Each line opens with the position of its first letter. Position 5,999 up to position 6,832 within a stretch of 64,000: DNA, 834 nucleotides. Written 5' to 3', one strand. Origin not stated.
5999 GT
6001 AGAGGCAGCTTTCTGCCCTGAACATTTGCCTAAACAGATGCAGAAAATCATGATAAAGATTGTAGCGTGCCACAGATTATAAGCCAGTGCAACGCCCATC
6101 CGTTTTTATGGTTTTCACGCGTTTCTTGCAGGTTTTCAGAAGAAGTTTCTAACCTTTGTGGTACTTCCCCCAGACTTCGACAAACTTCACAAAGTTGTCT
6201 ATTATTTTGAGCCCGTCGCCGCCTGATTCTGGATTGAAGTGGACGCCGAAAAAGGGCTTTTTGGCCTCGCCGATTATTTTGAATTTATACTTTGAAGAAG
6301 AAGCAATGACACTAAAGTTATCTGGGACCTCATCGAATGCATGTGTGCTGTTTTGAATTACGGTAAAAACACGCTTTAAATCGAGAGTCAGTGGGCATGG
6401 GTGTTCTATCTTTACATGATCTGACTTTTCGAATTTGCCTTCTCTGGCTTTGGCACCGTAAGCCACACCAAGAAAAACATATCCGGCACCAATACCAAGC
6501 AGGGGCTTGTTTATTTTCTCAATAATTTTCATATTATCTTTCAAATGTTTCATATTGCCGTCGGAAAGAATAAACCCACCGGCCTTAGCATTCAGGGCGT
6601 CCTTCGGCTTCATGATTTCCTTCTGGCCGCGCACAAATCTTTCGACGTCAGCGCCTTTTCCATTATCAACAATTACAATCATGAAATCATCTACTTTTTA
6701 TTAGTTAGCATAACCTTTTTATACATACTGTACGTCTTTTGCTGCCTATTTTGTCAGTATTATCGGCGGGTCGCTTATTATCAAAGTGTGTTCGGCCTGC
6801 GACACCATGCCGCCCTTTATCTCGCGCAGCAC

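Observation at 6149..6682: GuaA-A-like class I amidotransferase that lacks the catalytic cysteine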

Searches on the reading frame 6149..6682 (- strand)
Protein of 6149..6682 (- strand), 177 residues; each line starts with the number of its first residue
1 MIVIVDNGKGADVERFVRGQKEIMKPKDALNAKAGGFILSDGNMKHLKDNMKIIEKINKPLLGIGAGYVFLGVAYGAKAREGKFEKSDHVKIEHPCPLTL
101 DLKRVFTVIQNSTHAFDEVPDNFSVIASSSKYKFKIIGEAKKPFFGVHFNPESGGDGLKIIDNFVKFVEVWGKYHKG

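Call 3: search_protein_families(library=pfam, proteins=[window:6149-6682:-], max_evalue=1)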
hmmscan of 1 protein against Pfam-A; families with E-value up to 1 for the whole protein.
window:6149-6682:- (177 aa): 2 families
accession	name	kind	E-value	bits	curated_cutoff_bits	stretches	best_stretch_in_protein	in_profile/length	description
PF00117.34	GATase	-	2.5e-11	44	22.8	1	23-163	36-185/190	Glutamine amidotransferase class-I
PF01174.25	SNO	-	0.011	16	27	1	127-168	145-186/188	SNO glutamine amidotransferase family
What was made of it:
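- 6149..6682 (-): psGAT: 177-aa stand-alone class I GATase-fold protein without a catalytic triad. Pfam PF00117 (call 3).
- On Class I glutamine amidotransferase homology family (Pfam PF00117): 44 bits against 22.8 (call 3).
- Checked: It matches Pfam GATase PF00117 at 44 bits against a cut-off of 22.8 (call 3).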

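Call 4: search_protein_families(library=ncbifam, proteins=[window:6149-6682:-], max_evalue=1)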
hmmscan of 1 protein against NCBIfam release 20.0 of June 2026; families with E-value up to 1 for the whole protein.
window:6149-6682:- (177 aa): 14 families
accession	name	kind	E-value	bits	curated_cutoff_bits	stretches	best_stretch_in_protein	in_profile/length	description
NF001975.0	PRK00758.1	equivalog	2.5e-15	56.6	198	1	26-168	36-182/185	GMP synthase subunit A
TIGR00888.1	guaA_Nterm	equivalog_domain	2.9e-15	56.2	172.15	1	30-166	37-182/188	glutamine-hydrolyzing GMP synthase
NF000848.1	PRK00074.1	equivalog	2.7e-09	36.2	400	1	29-166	37-185/512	glutamine-hydrolyzing GMP synthase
NF011201.0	PRK14607.1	equivalog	1.4e-06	27.2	670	1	52-167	65-188/534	bifunctional anthranilate synthase component II/anthranilate phosphoribosyltransferase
TIGR01368.1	CPSaseIIsmall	equivalog_domain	2.1e-05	23.6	307.35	1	29-165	212-356/361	glutamine-hydrolyzing carbamoyl-phosphate synthase small subunit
NF009475.0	PRK12838.1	equivalog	2.9e-05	23.2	221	1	27-169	204-354/359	carbamoyl phosphate synthase small subunit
NF005849.0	PRK07765.1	equivalog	0.00013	21.3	308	1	31-153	44-175/219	aminodeoxychorismate/anthranilate synthase component II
NF010081.0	PRK13566.1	equivalog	0.0005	18.4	645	1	47-168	589-720/729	anthranilate synthase component I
TIGR00566.1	trpG_papA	subfamily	0.00074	19.3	121.05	1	52-166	66-191/192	glutamine amidotransferase of anthranilate synthase or aminodeoxychorismate synthase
TIGR01815.1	TrpE-clade3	equivalog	0.0034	15.4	739.15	1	49-166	579-706/717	anthranilate synthase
NF010608.0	PRK14004.1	equivalog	0.0063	16.2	216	1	133-168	175-210/210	imidazole glycerol phosphate synthase subunit HisH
TIGR01823.1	PabB-fungal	equivalog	0.008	14.5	442.55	1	60-167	88-203/742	aminodeoxychorismate synthase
NF005743.0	PRK07567.1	equivalog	0.027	13.7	264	1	47-159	82-198/245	glutamine amidotransferase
NF005946.0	PRK08007.1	equivalog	0.043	13.3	332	1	59-166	73-186/187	aminodeoxychorismate synthase component 2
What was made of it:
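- On GMP synthase subunit A (NCBIfam NF001975 / TIGR00888 equivalogs): 56.6 bits against 198, and 56.2 against 172.15 (call 4).
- On Carbamoyl-phosphate synthetase small subunit (CarA): Only 177 aa. CarA models score 23 bits against cut-offs of 221-307 (call 4).
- Checked: The NCBIfam GuaA-A equivalogs score 56.6 and 56.2 bits against cut-offs of 198 and 172 (call 4).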

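Call 5: search_solved_structures(query=window:6149-6682:-, max_evalue=1, show_alignments=3)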
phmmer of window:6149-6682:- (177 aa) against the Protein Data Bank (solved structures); distinct sequences matched with E-value up to 1: 29.
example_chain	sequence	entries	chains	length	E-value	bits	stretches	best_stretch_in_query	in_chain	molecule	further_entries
7yc6_A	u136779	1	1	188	4.9e-10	43.1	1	30-166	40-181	GMP synthase [glutamine-hydrolyzing] subunit A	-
8gr3_A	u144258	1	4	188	4.3e-09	40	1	30-166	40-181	GMP synthase [glutamine-hydrolyzing] subunit A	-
7d97_A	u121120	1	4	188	5.3e-09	39.7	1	30-166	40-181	GMP synthase [glutamine-hydrolyzing] subunit A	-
2lxn_A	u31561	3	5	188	6.1e-09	39.5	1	30-166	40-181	GMP synthase [glutamine-hydrolyzing] subunit A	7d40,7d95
7d96_A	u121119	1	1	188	8.7e-09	39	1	30-166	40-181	GMP synthase [glutamine-hydrolyzing] subunit A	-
8gr1_A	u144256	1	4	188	1.5e-08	38.3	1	30-166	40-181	GMP synthase [glutamine-hydrolyzing] subunit A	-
2vpi_A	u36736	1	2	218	3.9e-07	33.6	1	54-165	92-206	GMP SYNTHASE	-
2a9v_A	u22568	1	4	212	9.3e-07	32.4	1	35-165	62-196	GMP synthase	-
1wl8_A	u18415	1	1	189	1e-06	32.3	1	26-167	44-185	GMP synthase [glutamine-hydrolyzing] subunit A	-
2d7j_A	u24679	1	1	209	1.5e-06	31.8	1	26-167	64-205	GMP synthase [glutamine-hydrolyzing] subunit A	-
1qdl_B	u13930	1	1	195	2.9e-06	30.8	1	56-166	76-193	PROTEIN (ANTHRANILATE SYNTHASE (TRPG-SUBUNIT))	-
2vxo_A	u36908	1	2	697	3.7e-06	30.4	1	54-165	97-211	GMP SYNTHASE [GLUTAMINE-HYDROLYZING]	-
5dot_A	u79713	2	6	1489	0.0022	21.4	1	50-154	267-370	Carbamoyl-phosphate synthase [ammonia], mitochondrial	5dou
6uel_A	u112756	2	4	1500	0.0022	21.4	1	50-154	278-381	Carbamoyl-phosphate synthase [ammonia], mitochondrial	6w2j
1gpm_A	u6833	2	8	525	0.0029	21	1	98-167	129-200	GMP SYNTHETASE | GMP synthase [glutamine-hydrolyzing]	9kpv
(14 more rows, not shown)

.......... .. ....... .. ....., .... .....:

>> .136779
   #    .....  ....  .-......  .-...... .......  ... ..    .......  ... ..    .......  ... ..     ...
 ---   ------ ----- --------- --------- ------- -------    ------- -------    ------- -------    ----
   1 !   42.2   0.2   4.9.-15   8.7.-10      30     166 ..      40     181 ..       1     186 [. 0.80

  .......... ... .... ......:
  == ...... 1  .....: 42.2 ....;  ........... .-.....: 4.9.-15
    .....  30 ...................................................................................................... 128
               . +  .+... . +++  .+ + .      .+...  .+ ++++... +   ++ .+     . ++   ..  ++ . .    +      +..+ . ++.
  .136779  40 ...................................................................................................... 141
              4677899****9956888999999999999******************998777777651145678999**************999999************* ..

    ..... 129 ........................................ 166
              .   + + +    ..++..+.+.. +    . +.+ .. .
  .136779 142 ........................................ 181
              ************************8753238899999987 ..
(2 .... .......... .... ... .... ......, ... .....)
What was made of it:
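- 6488..6490 (-): Codon GGT = Gly65, at the nucleophile-elbow position of the catalytic Cys (M. jannaschii Cys76). Alignment in call 5.
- On GMP synthase subunit A (NCBIfam NF001975 / TIGR00888 equivalogs): Gly65, Asn150, Glu152 (call 5).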

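Call 6: find_homologous_proteins(query=window:6149-6682:-, max_evalue=0.001)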
Query window:6149-6682:- (177 aa): 97 proteins with E <= 0.001 among 133 candidates.
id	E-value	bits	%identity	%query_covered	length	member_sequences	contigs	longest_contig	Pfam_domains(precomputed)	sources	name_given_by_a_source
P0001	4.8e-113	393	100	100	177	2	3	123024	PF00117.35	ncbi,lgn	-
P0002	4.1e-85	302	76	100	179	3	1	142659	PF00117.35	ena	-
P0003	3.1e-83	296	74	100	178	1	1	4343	PF00117.35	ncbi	-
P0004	9.5e-83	295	72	99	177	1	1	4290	PF00117.35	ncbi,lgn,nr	ncbi:hypothetical protein HYZ41_03160 [archaeon]|nr:hypothetical protein [archaeon]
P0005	1.4e-81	291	71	99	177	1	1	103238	PF00117.35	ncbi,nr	ncbi:MAG: hypothetical protein NT120_01055 [Candidatus Aenigmarchaeota archaeon]|nr:hypothetical pro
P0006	2.7e-81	290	71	100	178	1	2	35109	PF00117.35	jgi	-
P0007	3.0e-81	290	70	100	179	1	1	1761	PF00117.35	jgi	jgi:GMP synthase-like glutamine amidotransferase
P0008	1.7e-79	284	71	100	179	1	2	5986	PF00117.35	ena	-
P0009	1.5e-78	281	69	99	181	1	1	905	PF00117.35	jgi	jgi:GMP synthase-like glutamine amidotransferase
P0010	4.0e-75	270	67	100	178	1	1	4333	PF00117.35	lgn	-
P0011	9.9e-75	269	67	99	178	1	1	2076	PF00117.35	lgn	-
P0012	1.0e-73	265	67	100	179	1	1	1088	PF00117.35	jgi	jgi:GMP synthase-like glutamine amidotransferase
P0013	1.3e-73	265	67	100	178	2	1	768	PF00117.35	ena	-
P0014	1.7e-73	265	67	99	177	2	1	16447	PF00117.35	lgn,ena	-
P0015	3.1e-73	264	66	99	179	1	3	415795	PF00117.35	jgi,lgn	jgi:GMP synthase-like glutamine amidotransferase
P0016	4.9e-73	263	69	99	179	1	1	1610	PF00117.35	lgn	-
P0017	1.7e-72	261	66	100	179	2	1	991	PF00117.35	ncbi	-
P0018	5.7e-72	260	64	100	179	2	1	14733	PF00117.35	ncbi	-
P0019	6.5e-72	259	66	99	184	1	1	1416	PF00117.35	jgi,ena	-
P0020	8.2e-72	259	65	100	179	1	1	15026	PF00117.35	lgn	-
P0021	4.3e-71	257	65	100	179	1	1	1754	PF00117.35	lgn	-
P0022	7.4e-71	256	64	99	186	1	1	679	PF00117.35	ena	-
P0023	6.2e-70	253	64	99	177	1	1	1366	PF00117.35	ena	-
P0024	1.0e-69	252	63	100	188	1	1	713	PF00117.35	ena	-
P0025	1.8e-66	242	63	99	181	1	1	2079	PF00117.35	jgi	jgi:GMP synthase-like glutamine amidotransferase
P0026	2.3e-64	235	62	100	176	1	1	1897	PF00117.35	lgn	-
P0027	1.0e-63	233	62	100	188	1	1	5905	PF00117.35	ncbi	-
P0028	1.3e-63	232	62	100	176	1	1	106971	PF00117.35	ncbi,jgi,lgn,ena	ncbi:MAG: hypothetical protein WC613_02795 [Candidatus Aenigmatarchaeota archaeon]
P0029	4.0e-63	231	58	99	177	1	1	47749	PF00117.35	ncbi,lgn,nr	ncbi:MAG: hypothetical protein HY514_03535 [Candidatus Aenigmarchaeota archaeon]|nr:hypothetical pro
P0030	1.0e-62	229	61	99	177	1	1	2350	PF00117.35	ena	-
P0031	1.0e-62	229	60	99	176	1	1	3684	PF00117.35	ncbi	-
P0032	1.1e-62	229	61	100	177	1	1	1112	PF00117.35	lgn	-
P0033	2.2e-62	228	61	100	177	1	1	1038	PF00117.35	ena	-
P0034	4.0e-62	227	58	99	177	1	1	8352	PF00117.35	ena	-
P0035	1.0e-61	226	61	100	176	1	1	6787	PF00117.35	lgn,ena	-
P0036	2.6e-61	225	60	100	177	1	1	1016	PF00117.35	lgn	-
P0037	3.1e-61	225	61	100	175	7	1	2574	PF00117.35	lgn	-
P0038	3.3e-61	225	61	99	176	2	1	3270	PF00117.35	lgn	-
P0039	6.1e-61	224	61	100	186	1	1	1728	PF00117.35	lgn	-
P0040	6.5e-61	224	58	99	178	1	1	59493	PF00117.35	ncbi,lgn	ncbi:MAG: hypothetical protein QXD48_03160 [Candidatus Aenigmatarchaeota archaeon]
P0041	7.7e-61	223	60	100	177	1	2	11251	PF00117.35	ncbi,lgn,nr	ncbi:MAG: hypothetical protein HY517_04425 [Candidatus Aenigmarchaeota archaeon]|nr:hypothetical pro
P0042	8.4e-61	223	56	99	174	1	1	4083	PF00117.35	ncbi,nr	ncbi:hypothetical protein HY501_01890 [Candidatus Woesearchaeota archaeon]|nr:hypothetical protein [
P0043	8.5e-61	223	61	99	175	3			PF00117.35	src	-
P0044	6.5e-60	220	59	99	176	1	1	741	PF00117.35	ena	-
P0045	8.0e-60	220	62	99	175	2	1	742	PF00117.35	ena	-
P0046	1.2e-59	219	57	100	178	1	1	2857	PF00117.35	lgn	-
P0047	1.3e-59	219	57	99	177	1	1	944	PF00117.35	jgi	jgi:GMP synthase-like glutamine amidotransferase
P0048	1.4e-59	219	60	99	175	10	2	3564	PF00117.35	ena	-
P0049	1.8e-59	219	57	99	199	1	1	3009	PF00117.35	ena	-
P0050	2.2e-59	219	61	100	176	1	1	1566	PF00117.35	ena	-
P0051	3.9e-59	218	58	99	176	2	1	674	PF00117.35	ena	-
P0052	4.1e-59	218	60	100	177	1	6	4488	PF00117.35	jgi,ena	-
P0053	8.7e-59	217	55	99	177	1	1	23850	PF00117.35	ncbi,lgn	-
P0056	2.2e-58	215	59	99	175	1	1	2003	PF00117.35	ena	-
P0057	2.8e-58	215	55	99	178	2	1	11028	PF00117.35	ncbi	-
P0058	2.9e-58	215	59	99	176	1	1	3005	PF00117.35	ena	-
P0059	3.5e-58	215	58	99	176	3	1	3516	PF00117.35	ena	-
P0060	5.7e-58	214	55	99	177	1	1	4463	PF00117.35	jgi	jgi:GMP synthase-like glutamine amidotransferase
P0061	1.1e-57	213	56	99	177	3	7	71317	PF00117.35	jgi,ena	-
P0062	1.1e-57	213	55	99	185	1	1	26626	PF00117.35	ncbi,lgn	-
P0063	1.6e-57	212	60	100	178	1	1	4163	PF00117.35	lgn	-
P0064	2.5e-57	212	59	100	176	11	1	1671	PF00117.35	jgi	-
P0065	5.7e-57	211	54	100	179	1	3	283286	PF00117.35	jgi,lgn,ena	jgi:GMP synthase (glutamine-hydrolysing)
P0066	3.3e-55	205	53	99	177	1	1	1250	PF00117.35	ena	-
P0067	3.8e-55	205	54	99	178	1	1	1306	PF00117.35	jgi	jgi:GMP synthase-like glutamine amidotransferase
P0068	2.3e-54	202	55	99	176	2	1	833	PF00117.35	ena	-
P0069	2.8e-54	202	57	99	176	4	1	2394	PF00117.35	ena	-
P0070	3.9e-54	201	53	99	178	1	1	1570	PF00117.35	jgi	jgi:GMP synthase-like glutamine amidotransferase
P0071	4.0e-52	195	52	99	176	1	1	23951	PF00117.35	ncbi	-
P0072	8.0e-52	194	52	99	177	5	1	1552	PF00117.35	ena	-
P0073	1.2e-51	193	51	99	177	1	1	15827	PF00117.35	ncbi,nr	ncbi:MAG: hypothetical protein HY365_01325 [Candidatus Aenigmarchaeota archaeon]|nr:hypothetical pro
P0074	5.9e-51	191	49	99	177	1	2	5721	PF00117.35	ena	-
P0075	6.9e-51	191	51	99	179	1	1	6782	PF00117.35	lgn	-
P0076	1.2e-50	190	51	99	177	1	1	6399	PF00117.35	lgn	-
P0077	4.3e-50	188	50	100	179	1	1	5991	PF00117.35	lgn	-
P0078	1.6e-49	186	50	99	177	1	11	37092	PF00117.35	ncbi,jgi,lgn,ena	-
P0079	1.7e-49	186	49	99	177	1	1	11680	PF00117.35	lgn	-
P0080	1.7e-46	177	51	99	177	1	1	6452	PF00117.35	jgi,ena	-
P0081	1.8e-46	176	49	99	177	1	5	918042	PF00117.35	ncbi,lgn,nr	ncbi:MAG: hypothetical protein HYW26_01675 [Candidatus Aenigmarchaeota archaeon]|nr:hypothetical pro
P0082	5.1e-46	175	50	99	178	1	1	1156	PF00117.35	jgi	jgi:GMP synthase-like glutamine amidotransferase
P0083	7.5e-46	174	48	98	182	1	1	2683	PF00117.35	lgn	-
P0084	1.7e-43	167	50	99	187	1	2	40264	PF00117.35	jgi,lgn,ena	-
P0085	3.3e-40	156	49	99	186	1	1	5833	PF00117.35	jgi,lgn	jgi:anthranilate/para-aminobenzoate synthase component II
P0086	4.8e-40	156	43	99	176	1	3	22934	PF00117.35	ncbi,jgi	-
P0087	5.1e-39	152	46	99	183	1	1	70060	PF00117.35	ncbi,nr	ncbi:MAG: hypothetical protein HZB67_02560 [Candidatus Aenigmarchaeota archaeon]|nr:hypothetical pro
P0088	4.9e-38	149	46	99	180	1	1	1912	PF00117.35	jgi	jgi:anthranilate/para-aminobenzoate synthase component II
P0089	1.5e-37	147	47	99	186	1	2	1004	PF00117.35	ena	-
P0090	4.6e-37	146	47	99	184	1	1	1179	PF00117.35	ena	-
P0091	1.4e-35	141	46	99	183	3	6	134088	PF00117.35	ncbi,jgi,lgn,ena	-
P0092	1.5e-34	138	45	99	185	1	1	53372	PF00117.35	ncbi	-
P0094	3.7e-33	133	42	99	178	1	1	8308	PF00117.35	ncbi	-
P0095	1.2e-30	125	42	99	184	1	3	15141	PF00117.35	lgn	-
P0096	2.1e-30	124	44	98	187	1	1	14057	PF00117.35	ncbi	ncbi:MAG: hypothetical protein ABIA21_00205 [Candidatus Aenigmatarchaeota archaeon]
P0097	2.2e-29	121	41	99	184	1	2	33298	PF00117.35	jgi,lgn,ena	-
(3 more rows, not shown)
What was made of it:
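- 6149..6682 (-): 97 homologues (call 6).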

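Call 10: find_encoding_contigs(protein=P0001, flank=10000, max_places=3)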
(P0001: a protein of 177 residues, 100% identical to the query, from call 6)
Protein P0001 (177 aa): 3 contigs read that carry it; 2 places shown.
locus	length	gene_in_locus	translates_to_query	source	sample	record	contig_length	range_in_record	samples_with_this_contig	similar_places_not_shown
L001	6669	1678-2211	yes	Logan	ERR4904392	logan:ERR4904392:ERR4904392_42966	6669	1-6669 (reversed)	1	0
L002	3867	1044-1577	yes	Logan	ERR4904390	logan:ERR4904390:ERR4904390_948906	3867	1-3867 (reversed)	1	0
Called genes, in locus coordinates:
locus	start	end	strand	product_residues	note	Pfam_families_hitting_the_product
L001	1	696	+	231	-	?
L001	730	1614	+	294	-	PF00557:Peptidase_M24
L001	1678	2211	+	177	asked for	PF00117:GATase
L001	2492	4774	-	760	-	PF02359:CDC48_N, PF02933:CDC48_2, PF05496:RuvB_N (weak), PF13191:AAA_16 (weak), PF00004:AAA, PF17862:AAA_lid_3, PF00004:AAA, PF17862:AAA_lid_3, +18 more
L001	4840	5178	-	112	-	-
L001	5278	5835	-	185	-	PF13482:RNase_H_2 (weak)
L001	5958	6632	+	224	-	PF00154:RecA_N, PF06745:ATPase (weak), PF08423:Rad51, PF13481:AAA_25, PF01637:ATPase_2 (weak), PF05707:Zot (weak), PF13479:AAA_24 (faint)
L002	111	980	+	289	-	PF00557:Peptidase_M24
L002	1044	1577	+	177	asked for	PF00117:GATase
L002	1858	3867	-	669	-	?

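Call 11: find_encoding_contigs(protein=P0081, flank=10000, max_places=2)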
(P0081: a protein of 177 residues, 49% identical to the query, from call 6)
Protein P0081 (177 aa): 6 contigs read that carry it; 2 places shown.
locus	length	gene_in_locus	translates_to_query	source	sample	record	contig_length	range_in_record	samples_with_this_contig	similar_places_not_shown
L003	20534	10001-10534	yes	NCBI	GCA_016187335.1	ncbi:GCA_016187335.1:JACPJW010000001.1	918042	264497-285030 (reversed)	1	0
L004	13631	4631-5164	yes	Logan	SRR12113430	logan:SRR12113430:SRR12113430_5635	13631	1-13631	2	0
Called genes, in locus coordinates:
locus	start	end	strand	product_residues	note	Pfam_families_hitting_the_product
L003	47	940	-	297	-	-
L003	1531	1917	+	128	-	-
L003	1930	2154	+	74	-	PF07927:HicA_toxin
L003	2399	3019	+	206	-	-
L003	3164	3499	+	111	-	-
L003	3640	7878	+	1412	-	PF02359:CDC48_N, PF00004:AAA, PF14890:Intein_splicing, PF14528:LAGLIDADG_3, PF00004:AAA, PF17862:AAA_lid_3, PF00004:AAA, PF17862:AAA_lid_3, +15 more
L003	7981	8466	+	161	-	-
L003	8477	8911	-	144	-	-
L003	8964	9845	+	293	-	PF00557:Peptidase_M24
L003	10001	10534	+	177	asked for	PF00117:GATase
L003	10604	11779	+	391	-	PF01180:DHO_dh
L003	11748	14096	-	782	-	PF03104:DNA_pol_B_exo1, PF10108:DNA_pol_B_exo2, PF00136:DNA_pol_B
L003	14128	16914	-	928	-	PF00270:DEAD, PF04851:ResIII, PF00271:Helicase_C, PF19306:WHD_Lhr, PF08494:DEAD_assoc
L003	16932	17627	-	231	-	PF00149:Metallophos (weak)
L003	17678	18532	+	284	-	PF00932:LTD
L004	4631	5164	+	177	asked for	PF00117:GATase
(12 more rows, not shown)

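Call 12: find_encoding_contigs(protein=P0091, flank=8000, max_places=1)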
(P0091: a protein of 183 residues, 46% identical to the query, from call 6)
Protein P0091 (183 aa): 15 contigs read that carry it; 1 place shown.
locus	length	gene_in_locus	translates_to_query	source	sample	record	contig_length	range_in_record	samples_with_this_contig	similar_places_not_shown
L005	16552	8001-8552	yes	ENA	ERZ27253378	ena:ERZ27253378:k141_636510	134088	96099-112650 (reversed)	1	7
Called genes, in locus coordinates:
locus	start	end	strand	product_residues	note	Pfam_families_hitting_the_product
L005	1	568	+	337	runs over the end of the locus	PF03706:LPG_synthase_TM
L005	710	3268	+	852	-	PF03104:DNA_pol_B_exo1, PF00136:DNA_pol_B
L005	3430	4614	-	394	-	PF01970:TctA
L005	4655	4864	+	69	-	PF01849:NAC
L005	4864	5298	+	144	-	-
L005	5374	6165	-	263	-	PF01066:CDP-OH_P_transf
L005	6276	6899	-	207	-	PF02666:PS_Dcarbxylase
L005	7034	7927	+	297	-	PF00557:Peptidase_M24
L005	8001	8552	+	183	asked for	PF00117:GATase (weak)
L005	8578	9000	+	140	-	PF00583:Acetyltransf_1 (weak), PF13673:Acetyltransf_10 (weak), PF13508:Acetyltransf_7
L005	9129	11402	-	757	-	PF02359:CDC48_N, PF02933:CDC48_2 (weak), PF00004:AAA, PF05496:RuvB_N (weak), PF07724:AAA_2 (weak), PF17862:AAA_lid_3, PF00004:AAA, PF17862:AAA_lid_3, +20 more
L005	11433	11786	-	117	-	-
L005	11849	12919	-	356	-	PF00535:Glycos_transf_2, PF10111:Glyco_tranf_2_2 (weak), PF25063:ARM_TT21_C (weak), PF00515:TPR_1, PF13181:TPR_8 (weak), PF13414:TPR_11, PF13431:TPR_17 (weak), PF00515:TPR_1 (weak), +10 more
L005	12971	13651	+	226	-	PF00154:RecA_N, PF06745:ATPase, PF08423:Rad51, PF13481:AAA_25, PF13479:AAA_24 (weak)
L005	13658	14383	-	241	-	PF00096:zf-C2H2 (faint), PF13894:zf-C2H2_4 (faint), PF13462:Thioredoxin_4, PF13098:Thioredoxin_2 (weak), PF01323:DSBA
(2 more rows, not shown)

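Call 13: find_encoding_contigs(protein=P0097, flank=8000, max_places=1)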
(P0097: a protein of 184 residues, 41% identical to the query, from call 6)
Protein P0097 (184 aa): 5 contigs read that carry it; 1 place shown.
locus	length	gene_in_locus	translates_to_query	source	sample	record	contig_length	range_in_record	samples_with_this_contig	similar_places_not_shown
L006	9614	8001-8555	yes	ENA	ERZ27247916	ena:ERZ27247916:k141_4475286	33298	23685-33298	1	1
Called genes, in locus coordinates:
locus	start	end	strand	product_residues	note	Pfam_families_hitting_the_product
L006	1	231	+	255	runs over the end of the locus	PF00149:Metallophos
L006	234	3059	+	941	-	PF00270:DEAD, PF04851:ResIII, PF00271:Helicase_C, PF19306:WHD_Lhr, PF08494:DEAD_assoc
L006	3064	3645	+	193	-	-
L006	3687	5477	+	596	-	PF14716:HHH_8, PF14520:HHH_5, PF14791:DNA_pol_B_thumb, PF02811:PHP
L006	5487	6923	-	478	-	PF00215:OMPdecase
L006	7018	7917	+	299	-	PF00557:Peptidase_M24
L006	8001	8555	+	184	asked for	PF00117:GATase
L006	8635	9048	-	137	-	PF04463:2-thiour_desulf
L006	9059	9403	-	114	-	-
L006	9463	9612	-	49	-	?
